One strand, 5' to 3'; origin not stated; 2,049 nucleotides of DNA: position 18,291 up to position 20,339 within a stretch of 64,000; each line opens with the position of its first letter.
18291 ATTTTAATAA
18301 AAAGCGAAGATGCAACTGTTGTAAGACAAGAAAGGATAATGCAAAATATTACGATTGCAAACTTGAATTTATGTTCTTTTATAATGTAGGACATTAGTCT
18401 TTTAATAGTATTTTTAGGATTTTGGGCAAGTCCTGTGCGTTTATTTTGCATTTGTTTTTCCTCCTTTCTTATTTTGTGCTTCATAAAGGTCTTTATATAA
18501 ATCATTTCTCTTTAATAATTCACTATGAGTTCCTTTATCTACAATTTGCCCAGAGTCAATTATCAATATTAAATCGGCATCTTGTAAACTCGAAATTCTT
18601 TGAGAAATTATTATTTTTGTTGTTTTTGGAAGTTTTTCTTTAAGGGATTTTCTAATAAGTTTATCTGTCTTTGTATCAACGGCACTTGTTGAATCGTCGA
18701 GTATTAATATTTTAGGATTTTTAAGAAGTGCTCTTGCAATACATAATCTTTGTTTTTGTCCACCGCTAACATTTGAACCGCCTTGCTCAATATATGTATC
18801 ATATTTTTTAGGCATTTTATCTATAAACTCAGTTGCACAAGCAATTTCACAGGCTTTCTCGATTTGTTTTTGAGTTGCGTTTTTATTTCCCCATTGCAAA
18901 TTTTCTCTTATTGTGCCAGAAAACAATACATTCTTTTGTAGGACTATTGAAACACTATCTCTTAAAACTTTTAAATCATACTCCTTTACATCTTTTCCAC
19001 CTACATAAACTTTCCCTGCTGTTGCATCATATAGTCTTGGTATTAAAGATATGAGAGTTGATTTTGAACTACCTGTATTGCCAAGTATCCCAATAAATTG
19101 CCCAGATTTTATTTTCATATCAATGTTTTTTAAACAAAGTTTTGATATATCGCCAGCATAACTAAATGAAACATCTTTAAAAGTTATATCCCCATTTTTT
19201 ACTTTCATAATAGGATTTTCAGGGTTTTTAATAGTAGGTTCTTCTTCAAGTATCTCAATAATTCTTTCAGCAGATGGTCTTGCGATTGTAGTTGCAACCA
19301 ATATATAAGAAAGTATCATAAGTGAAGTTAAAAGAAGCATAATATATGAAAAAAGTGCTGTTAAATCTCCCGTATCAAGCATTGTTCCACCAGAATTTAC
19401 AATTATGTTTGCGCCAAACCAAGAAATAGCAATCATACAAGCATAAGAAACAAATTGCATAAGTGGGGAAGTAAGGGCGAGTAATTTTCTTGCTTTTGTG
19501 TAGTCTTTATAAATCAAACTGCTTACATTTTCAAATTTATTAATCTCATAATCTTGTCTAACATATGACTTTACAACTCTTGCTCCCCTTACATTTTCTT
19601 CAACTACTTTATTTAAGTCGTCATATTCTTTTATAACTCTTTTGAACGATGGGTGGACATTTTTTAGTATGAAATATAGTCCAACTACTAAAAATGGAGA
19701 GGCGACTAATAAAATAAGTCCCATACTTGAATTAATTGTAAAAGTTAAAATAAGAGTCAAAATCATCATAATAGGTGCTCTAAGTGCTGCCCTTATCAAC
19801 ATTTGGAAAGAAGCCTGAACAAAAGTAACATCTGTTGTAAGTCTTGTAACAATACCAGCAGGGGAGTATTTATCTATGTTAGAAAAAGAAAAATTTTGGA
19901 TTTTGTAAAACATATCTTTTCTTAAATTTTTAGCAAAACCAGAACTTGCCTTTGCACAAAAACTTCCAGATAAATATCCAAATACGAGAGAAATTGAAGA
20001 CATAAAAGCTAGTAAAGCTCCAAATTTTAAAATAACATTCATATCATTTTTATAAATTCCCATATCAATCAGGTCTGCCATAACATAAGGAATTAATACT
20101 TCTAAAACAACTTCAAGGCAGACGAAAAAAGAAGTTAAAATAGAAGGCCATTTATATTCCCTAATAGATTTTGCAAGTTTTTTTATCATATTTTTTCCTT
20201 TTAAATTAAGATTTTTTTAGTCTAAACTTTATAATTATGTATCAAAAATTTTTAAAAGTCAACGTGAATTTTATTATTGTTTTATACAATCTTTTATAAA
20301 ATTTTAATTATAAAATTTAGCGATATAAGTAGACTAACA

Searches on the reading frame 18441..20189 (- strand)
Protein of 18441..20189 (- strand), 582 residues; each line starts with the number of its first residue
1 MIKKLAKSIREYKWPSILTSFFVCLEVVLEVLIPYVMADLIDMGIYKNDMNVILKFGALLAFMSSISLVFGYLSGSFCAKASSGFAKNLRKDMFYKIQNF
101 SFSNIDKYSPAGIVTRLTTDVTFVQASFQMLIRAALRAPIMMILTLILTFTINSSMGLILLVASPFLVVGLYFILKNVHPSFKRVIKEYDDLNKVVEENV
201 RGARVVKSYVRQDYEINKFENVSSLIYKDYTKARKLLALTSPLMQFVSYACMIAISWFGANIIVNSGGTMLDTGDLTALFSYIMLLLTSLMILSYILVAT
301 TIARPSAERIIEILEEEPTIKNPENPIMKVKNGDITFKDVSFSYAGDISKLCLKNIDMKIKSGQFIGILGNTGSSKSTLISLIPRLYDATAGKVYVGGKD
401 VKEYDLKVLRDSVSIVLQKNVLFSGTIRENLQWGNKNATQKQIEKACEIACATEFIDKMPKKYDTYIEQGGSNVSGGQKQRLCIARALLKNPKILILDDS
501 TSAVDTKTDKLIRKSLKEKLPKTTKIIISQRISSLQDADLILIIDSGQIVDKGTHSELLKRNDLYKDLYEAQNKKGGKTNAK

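Call 8: search_protein_families(library=pfam, proteins=[window:18441-20189:-], max_evalue=0.001)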
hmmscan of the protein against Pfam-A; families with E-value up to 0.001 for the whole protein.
window:18441-20189:- (582 aa): 2 families
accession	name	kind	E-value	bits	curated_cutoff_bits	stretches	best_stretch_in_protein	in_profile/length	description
PF00664.28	ABC_membrane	-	1.5e-40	140.1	28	1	20-290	5-274/274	ABC transporter transmembrane region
PF00005.33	ABC_tran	-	3.7e-30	105.7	25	1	353-502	1-137/137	ABC transporter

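Call 15: find_encoding_contigs(protein=window:18441-20189:-, flank=10000, max_places=10)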
Protein window:18441-20189:- (582 aa): no gene with exactly this product is on record in the collection.

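Call 19: find_related_loci(query=window:18441-20189:-, collection=genome_contigs, flank=10000)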
Query window:18441-20189:- (582 aa) in genome_contigs; peptide patterns used: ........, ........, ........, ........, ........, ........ (x = any residue, [..] = any of these).
82 stretches matched a pattern; 25 encode a relative of the query (tblastn E <= 1e-3); 25 distinct loci.
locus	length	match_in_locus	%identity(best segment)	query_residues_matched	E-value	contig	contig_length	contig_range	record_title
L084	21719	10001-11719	78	1-573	0e+0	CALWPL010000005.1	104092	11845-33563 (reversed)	MAG: uncultured Clostridia bacterium isolate BRZ_E__bin128 genome assembly, contig: BRZ_E__NODE_294_length_104092_cov_9.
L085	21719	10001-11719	37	4-577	3e-125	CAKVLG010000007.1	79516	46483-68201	MAG: uncultured Clostridia bacterium isolate REFINED_METABAT215_TOP10_CONTIGS_1500_ASSEMBLY_K77_MERGED__Hadza_MoBio_hadz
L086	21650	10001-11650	37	26-572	2e-107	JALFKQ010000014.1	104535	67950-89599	MAG: Mycoplasmatota bacterium isolate SUG767 k141_135094, whole genome shotgun sequence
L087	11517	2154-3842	35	22-574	5e-99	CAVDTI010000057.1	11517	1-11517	Faecalibacterium prausnitzii isolate H07667-L1_cleanbin_000075 genome assembly, contig: Spades_H07667-L1_contig_4864, wh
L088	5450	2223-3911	35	22-574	3e-98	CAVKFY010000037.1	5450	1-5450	Alistipes communis isolate H07683-L1_cleanbin_000069 genome assembly, contig: Spades_H07683-L1_contig_12612, whole genom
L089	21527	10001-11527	34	63-574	3e-92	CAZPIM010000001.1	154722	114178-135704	MAG TPA_asm: uncultured Anaerolineaceae bacterium isolate SRP302447_co2_99 genome assembly, contig: NODE_346_length_1547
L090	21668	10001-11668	31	20-575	1e-89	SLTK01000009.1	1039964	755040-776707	MAG: Chloroflexi bacterium isolate 1MN72D_53_20 NODE_2_length_1040014_cov_10_4693, whole genome shotgun sequence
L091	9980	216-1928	31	2-574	1e-88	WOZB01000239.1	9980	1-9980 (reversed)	MAG: Anaerolineaceae bacterium isolate WOFB13 NODE_2806_length_9980_cov_6.136927, whole genome shotgun sequence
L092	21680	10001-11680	30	13-575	2e-88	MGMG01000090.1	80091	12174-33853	MAG: Chloroflexi bacterium GWB2_54_36 gwb2_scaffold_729, whole genome shotgun sequence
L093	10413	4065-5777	31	2-574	4e-88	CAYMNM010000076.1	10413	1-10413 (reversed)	MAG TPA_asm: uncultured Anaerolineaceae bacterium isolate SRP294416_co1_420 genome assembly, contig: NODE_14234_length_1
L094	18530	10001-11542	33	57-574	6e-87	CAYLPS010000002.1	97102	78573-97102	MAG TPA_asm: uncultured Anaerolineaceae bacterium isolate SRP098346_co1_7 genome assembly, contig: NODE_46_length_97102_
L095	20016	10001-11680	31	13-575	3e-87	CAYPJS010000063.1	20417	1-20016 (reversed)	MAG TPA_asm: uncultured Anaerolinea sp. isolate binchicken_co254_36 genome assembly, contig: k141_1559497, whole genome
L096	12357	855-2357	33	70-574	6e-87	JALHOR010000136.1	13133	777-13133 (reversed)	MAG: Anaerolineae bacterium isolate bin.171_sub c_000000017955, whole genome shotgun sequence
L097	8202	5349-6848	32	69-573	4e-80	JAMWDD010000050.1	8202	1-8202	MAG: Candidatus Omnitrophota bacterium isolate QZM4_2.bins.406.Tibet NODE_36067_length_8202_cov_1.945387, whole genome s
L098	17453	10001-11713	30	4-575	2e-78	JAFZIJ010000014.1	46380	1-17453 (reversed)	MAG: Victivallales bacterium isolate RGIG7794 Water_buffalos_Reticulum-1__c58206, whole genome shotgun sequence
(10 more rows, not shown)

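Call 38: find_homologous_proteins(query=window:18441-20189:-, max_evalue=1e-100)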
Query window:18441-20189:- (582 aa): 8000 proteins with E <= 1e-100 among 8000 candidates; the best 120 are listed.
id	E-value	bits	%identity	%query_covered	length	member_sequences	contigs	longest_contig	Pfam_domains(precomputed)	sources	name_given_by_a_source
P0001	0.0e+0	1258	100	100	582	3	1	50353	PF00005.34,PF00664.29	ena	-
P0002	3.8e-293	991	78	99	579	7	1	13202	PF00005.34,PF00664.29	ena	-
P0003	2.5e-284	962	75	99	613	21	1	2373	PF00005.34,PF00664.29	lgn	-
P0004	3.0e-284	962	75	100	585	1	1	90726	PF00005.34,PF00664.29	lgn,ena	-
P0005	3.2e-284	962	75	100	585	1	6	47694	PF00005.34,PF00664.29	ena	-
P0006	1.0e-283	960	75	100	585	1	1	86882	PF00005.34,PF00664.29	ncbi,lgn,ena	-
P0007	1.1e-283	960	75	100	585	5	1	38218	PF00005.34,PF00664.29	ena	-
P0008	5.3e-283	958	75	100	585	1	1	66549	PF00005.34,PF00664.29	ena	-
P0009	9.8e-281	950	74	99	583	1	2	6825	PF00005.34,PF00664.29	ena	-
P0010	2.6e-279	946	73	99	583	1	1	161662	PF00005.34,PF00664.29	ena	-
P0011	6.0e-279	945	73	99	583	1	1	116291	PF00005.34,PF00664.29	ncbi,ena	-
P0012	3.7e-267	906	71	98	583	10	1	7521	PF00005.34,PF00664.29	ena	-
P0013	5.8e-266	902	71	99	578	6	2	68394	PF00005.34,PF00664.29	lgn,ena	-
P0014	1.1e-264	897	70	99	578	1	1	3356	PF00005.34,PF00664.29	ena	-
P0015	1.8e-263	893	69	99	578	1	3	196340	PF00005.34,PF00664.29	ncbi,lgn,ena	-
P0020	7.6e-258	875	70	97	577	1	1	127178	PF00005.34,PF00664.29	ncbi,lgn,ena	-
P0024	1.7e-255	867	67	100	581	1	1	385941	PF00005.34,PF00664.29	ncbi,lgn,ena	-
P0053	1.3e-241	821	66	99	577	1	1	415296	PF00005.34,PF00664.29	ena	-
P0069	5.2e-232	790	62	99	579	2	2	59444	PF00005.34,PF00664.29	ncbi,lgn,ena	-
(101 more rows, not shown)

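Call 39: find_encoding_contigs(protein=P0001, flank=10000, max_places=3)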
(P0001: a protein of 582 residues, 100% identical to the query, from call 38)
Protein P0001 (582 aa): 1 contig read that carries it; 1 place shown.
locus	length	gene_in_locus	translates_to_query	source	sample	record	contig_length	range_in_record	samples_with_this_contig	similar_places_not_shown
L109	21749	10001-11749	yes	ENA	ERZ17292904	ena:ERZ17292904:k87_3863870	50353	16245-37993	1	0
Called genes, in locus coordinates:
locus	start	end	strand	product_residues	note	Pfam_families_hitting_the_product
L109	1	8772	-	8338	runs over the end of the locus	?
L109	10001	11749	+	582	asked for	PF00664:ABC_membrane, PF00005:ABC_tran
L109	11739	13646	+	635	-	PF00664:ABC_membrane, PF02463:SMC_N (weak), PF00005:ABC_tran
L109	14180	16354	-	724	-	PF09371:Tex_N, PF22706:Tex_central_region, PF16921:Tex_YqgF, PF14639:YqgF, PF14635:HHH_7, PF12836:HHH_3, PF17674:HHH_9, PF00575:S1, +1 more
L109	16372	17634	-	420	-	PF06245:DUF1015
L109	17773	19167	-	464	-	PF02878:PGM_PMM_I, PF02879:PGM_PMM_II, PF02880:PGM_PMM_III, PF00408:PGM_PMM_IV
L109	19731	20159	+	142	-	-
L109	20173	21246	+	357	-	PF13421:Band_7_1, PF01145:Band_7, PF17032:Zn_ribbon_15 (faint), PF13248:Zn_ribbon_3 (faint), PF12773:DZR, PF13240:Zn_Ribbon_1 (weak)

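Call 40: find_encoding_contigs(protein=P0004, flank=10000, max_places=2)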
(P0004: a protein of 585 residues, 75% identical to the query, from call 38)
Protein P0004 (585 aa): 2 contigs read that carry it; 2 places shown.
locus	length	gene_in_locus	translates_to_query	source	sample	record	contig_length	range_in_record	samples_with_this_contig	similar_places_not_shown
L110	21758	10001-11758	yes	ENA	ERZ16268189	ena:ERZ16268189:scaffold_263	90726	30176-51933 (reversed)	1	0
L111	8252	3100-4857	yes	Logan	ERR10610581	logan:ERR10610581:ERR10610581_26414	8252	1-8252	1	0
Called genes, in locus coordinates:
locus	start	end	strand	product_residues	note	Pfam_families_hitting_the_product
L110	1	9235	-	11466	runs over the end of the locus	-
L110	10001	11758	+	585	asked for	PF00664:ABC_membrane, PF00005:ABC_tran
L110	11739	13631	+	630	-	PF00664:ABC_membrane, PF02463:SMC_N (weak), PF00005:ABC_tran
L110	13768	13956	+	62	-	-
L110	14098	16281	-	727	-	PF09371:Tex_N, PF22706:Tex_central_region, PF16921:Tex_YqgF, PF14639:YqgF, PF14635:HHH_7, PF12836:HHH_3, PF17674:HHH_9, PF00575:S1, +1 more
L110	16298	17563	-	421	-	PF06245:DUF1015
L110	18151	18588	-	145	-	PF00692:dUTPase, PF22769:DCD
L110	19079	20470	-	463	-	PF02878:PGM_PMM_I, PF02879:PGM_PMM_II, PF02880:PGM_PMM_III, PF00408:PGM_PMM_IV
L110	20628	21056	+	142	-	-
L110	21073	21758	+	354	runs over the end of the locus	PF13421:Band_7_1, PF01145:Band_7, PF17032:Zn_ribbon_15 (faint), PF24460:DUF7575 (faint), PF12773:DZR, PF13240:Zn_Ribbon_1, PF13240:Zn_Ribbon_1, PF13248:Zn_ribbon_3 (weak), +1 more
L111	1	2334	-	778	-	?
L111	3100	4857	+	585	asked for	PF00664:ABC_membrane, PF00005:ABC_tran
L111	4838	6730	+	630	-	PF00664:ABC_membrane, PF02463:SMC_N (faint), PF00005:ABC_tran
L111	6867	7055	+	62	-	-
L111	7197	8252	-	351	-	?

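Call 41: find_encoding_contigs(protein=P0010, flank=10000, max_places=2)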
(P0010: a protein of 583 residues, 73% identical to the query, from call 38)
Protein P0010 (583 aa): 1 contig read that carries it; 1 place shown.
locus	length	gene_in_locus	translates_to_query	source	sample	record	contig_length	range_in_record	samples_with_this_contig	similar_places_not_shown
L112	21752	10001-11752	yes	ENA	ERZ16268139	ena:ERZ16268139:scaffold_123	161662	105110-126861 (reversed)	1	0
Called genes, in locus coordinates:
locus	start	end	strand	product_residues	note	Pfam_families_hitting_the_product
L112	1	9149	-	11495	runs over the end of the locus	-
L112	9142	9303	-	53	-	-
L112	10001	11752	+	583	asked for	PF00664:ABC_membrane, PF00005:ABC_tran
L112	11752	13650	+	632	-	PF00664:ABC_membrane, PF02463:SMC_N (weak), PF00005:ABC_tran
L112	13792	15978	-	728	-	PF09371:Tex_N, PF22706:Tex_central_region, PF16921:Tex_YqgF, PF14639:YqgF, PF14635:HHH_7, PF12836:HHH_3, PF17674:HHH_9, PF00575:S1, +1 more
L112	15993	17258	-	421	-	PF06245:DUF1015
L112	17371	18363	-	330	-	-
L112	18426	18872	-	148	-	PF00692:dUTPase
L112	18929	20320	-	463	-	PF02878:PGM_PMM_I, PF02879:PGM_PMM_II, PF02880:PGM_PMM_III, PF00408:PGM_PMM_IV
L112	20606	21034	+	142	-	-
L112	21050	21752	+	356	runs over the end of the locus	PF13421:Band_7_1, PF01145:Band_7, PF17032:Zn_ribbon_15 (faint), PF13248:Zn_ribbon_3 (weak), PF12773:DZR, PF13240:Zn_Ribbon_1, PF13240:Zn_Ribbon_1, PF13248:Zn_ribbon_3 (weak), +2 more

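Call 42: find_encoding_contigs(protein=P0015, flank=10000, max_places=1)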
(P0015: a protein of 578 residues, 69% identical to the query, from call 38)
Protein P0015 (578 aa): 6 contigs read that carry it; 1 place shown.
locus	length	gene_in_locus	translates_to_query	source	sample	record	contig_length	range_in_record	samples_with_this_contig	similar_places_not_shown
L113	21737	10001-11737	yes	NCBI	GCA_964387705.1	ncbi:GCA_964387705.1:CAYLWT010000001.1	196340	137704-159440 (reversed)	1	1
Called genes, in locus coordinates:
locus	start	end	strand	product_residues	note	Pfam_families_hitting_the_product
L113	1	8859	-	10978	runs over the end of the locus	-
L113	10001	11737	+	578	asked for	PF00664:ABC_membrane, PF00005:ABC_tran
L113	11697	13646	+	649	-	PF00664:ABC_membrane, PF02463:SMC_N (weak), PF00005:ABC_tran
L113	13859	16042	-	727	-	PF09371:Tex_N, PF22706:Tex_central_region, PF16921:Tex_YqgF, PF14639:YqgF, PF14635:HHH_7, PF12836:HHH_3, PF17674:HHH_9, PF00575:S1, +1 more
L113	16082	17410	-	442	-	PF06245:DUF1015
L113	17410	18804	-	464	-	PF02878:PGM_PMM_I, PF02879:PGM_PMM_II, PF02880:PGM_PMM_III, PF00408:PGM_PMM_IV (weak)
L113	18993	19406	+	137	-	-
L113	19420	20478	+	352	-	PF13421:Band_7_1, PF01145:Band_7, PF12773:DZR, PF24463:DUF7577 (faint), PF13240:Zn_Ribbon_1, PF13248:Zn_ribbon_3 (weak)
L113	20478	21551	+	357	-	PF08271:Zn_Ribbon_TF (weak)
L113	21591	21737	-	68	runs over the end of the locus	PF13560:HTH_31, PF12844:HTH_19, PF01381:HTH_3, PF13443:HTH_26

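Call 43: find_encoding_contigs(protein=P0024, flank=10000, max_places=1)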
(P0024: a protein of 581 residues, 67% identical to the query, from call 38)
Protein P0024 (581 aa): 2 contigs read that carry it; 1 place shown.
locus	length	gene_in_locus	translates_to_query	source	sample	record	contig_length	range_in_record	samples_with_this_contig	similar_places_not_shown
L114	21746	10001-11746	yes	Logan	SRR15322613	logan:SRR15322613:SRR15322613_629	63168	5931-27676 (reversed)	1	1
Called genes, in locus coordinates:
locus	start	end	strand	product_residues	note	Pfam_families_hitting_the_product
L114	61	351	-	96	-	-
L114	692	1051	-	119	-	PF00106:adh_short, PF13561:adh_short_C2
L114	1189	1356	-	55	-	-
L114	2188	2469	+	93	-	PF21645:FakA-like_M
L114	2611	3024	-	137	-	-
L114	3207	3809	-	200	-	-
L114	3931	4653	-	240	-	-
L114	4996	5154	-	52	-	PF14168:YjzC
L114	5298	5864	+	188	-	PF13207:AAA_17 (weak), PF13238:AAA_18 (weak)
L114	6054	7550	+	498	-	PF08903:DUF1846, PF20921:DUF1846_C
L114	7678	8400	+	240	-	PF09335:VTT_dom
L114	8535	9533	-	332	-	PF00106:adh_short (weak), PF01073:3Beta_HSD, PF01370:Epimerase, PF02719:Polysacc_synt_2, PF04321:RmlD_sub_bind, PF13460:NAD_binding_10 (weak), PF16363:GDP_Man_Dehyd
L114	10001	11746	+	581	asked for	PF00664:ABC_membrane, PF00005:ABC_tran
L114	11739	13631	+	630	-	PF02463:SMC_N (weak), PF00664:ABC_membrane, PF00005:ABC_tran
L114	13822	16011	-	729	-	PF09371:Tex_N, PF22706:Tex_central_region, PF16921:Tex_YqgF, PF14639:YqgF, PF14635:HHH_7, PF12836:HHH_3, PF17674:HHH_9, PF00575:S1, +1 more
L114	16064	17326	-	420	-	PF06245:DUF1015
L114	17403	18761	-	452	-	PF01595:CNNM, PF00571:CBS, PF03471:CorC_HlyC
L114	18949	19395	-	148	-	PF22769:DCD (weak), PF00692:dUTPase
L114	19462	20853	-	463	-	PF02878:PGM_PMM_I, PF02879:PGM_PMM_II, PF02880:PGM_PMM_III, PF00408:PGM_PMM_IV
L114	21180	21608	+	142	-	-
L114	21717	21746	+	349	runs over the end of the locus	PF13421:Band_7_1, PF01145:Band_7, PF17032:Zn_ribbon_15 (faint), PF12773:DZR, PF13240:Zn_Ribbon_1 (weak), PF13248:Zn_ribbon_3 (faint), PF13240:Zn_Ribbon_1 (weak)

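Call 44: find_encoding_contigs(protein=P0053, flank=10000, max_places=1)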
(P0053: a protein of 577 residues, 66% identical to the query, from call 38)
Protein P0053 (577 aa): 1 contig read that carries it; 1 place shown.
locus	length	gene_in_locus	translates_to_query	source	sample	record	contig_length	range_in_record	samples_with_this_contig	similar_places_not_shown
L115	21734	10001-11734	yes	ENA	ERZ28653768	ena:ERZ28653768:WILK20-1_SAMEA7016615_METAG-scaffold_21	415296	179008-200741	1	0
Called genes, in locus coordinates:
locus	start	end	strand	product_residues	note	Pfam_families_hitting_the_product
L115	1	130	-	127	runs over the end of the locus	-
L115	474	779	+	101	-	-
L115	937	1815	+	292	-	-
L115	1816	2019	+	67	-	-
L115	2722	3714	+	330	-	PF13565:HTH_32 (weak), PF13683:rve_3 (faint), PF00665:rve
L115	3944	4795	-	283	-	-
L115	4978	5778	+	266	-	PF12826:HHH_2 (faint), PF00633:HHH (faint), PF04002:RadC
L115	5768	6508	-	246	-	PF10502:Peptidase_S26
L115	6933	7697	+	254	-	PF09335:VTT_dom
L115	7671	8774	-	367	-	PF13793:Pribosyltran_N, PF00156:Pribosyltran, PF14572:Pribosyl_synth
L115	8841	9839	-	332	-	PF00106:adh_short (faint), PF01073:3Beta_HSD, PF01370:Epimerase, PF02719:Polysacc_synt_2, PF04321:RmlD_sub_bind, PF05368:NmrA (faint), PF13460:NAD_binding_10, PF16363:GDP_Man_Dehyd, +1 more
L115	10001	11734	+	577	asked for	PF00664:ABC_membrane, PF00005:ABC_tran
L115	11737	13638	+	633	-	PF00664:ABC_membrane, PF02463:SMC_N (faint), PF00005:ABC_tran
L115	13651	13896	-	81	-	PF13443:HTH_26 (weak)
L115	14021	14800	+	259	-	PF09851:SHOCT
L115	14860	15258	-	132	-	PF03479:PCC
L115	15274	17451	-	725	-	PF09371:Tex_N, PF22706:Tex_central_region, PF16921:Tex_YqgF, PF14639:YqgF, PF14635:HHH_7, PF12836:HHH_3, PF17674:HHH_9, PF00575:S1, +1 more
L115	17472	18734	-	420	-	PF06245:DUF1015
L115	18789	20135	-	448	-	PF01595:CNNM, PF00571:CBS (weak), PF03471:CorC_HlyC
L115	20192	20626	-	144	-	PF22769:DCD, PF00692:dUTPase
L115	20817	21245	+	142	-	-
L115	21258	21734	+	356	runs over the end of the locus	PF13421:Band_7_1, PF01145:Band_7, PF18912:DZR_2 (faint), PF12773:DZR, PF13240:Zn_Ribbon_1, PF24460:DUF7575 (faint), PF13240:Zn_Ribbon_1, PF13248:Zn_ribbon_3 (weak), +1 more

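Call 91: find_encoding_contigs(protein=P0069, flank=10000, max_places=2)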
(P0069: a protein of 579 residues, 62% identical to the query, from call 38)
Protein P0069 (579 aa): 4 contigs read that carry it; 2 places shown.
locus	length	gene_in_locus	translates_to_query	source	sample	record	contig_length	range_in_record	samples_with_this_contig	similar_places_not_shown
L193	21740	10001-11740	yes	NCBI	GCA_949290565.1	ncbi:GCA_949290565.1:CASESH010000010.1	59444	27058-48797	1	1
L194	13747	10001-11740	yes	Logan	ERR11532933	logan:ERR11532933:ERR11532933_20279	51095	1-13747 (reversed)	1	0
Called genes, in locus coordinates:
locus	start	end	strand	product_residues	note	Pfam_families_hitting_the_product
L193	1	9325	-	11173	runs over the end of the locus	-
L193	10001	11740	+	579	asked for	PF00664:ABC_membrane, PF00005:ABC_tran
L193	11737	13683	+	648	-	PF00664:ABC_membrane, PF02463:SMC_N (weak), PF00005:ABC_tran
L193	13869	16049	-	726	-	PF09371:Tex_N, PF22706:Tex_central_region, PF16921:Tex_YqgF, PF14639:YqgF, PF14635:HHH_7, PF12836:HHH_3, PF17674:HHH_9, PF00575:S1, +1 more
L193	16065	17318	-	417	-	PF06245:DUF1015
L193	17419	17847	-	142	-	PF00692:dUTPase, PF22769:DCD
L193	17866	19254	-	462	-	PF02878:PGM_PMM_I, PF02879:PGM_PMM_II, PF02880:PGM_PMM_III, PF00408:PGM_PMM_IV (weak)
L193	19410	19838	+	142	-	-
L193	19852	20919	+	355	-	PF13421:Band_7_1, PF01145:Band_7, PF17032:Zn_ribbon_15 (faint), PF13248:Zn_ribbon_3 (faint), PF12773:DZR, PF13240:Zn_Ribbon_1, PF24463:DUF7577 (faint), PF13240:Zn_Ribbon_1 (weak)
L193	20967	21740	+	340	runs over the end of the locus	-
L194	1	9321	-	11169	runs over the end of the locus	-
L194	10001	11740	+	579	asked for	PF00664:ABC_membrane, PF00005:ABC_tran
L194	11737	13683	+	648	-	PF00664:ABC_membrane, PF02463:SMC_N (weak), PF00005:ABC_tran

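Call 92: find_encoding_contigs(protein=P0020, flank=10000, max_places=1)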
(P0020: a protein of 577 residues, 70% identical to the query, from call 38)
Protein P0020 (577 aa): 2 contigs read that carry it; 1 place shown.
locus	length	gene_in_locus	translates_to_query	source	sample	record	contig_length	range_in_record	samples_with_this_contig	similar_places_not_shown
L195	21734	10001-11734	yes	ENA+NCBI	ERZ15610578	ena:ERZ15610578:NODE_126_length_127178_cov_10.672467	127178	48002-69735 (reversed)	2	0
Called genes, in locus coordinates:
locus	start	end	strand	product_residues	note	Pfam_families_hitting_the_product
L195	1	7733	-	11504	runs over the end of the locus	-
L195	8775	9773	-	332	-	PF00106:adh_short, PF01073:3Beta_HSD, PF01370:Epimerase, PF02719:Polysacc_synt_2, PF04321:RmlD_sub_bind, PF07993:NAD_binding_4 (faint), PF13460:NAD_binding_10 (weak), PF16363:GDP_Man_Dehyd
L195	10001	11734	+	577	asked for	PF00664:ABC_membrane, PF00005:ABC_tran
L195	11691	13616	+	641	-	PF02463:SMC_N (weak), PF00664:ABC_membrane, PF00005:ABC_tran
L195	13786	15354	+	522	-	PF00005:ABC_tran, PF13304:AAA_21 (faint), PF12848:ABC_tran_Xtn, PF00005:ABC_tran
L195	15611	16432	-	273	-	PF00106:adh_short, PF01370:Epimerase, PF08659:KR, PF13561:adh_short_C2, PF08643:DUF1776 (weak)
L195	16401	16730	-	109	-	-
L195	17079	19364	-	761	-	-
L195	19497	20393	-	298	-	-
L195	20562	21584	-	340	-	PF00535:Glycos_transf_2, PF10111:Glyco_tranf_2_2 (weak), PF13641:Glyco_tranf_2_3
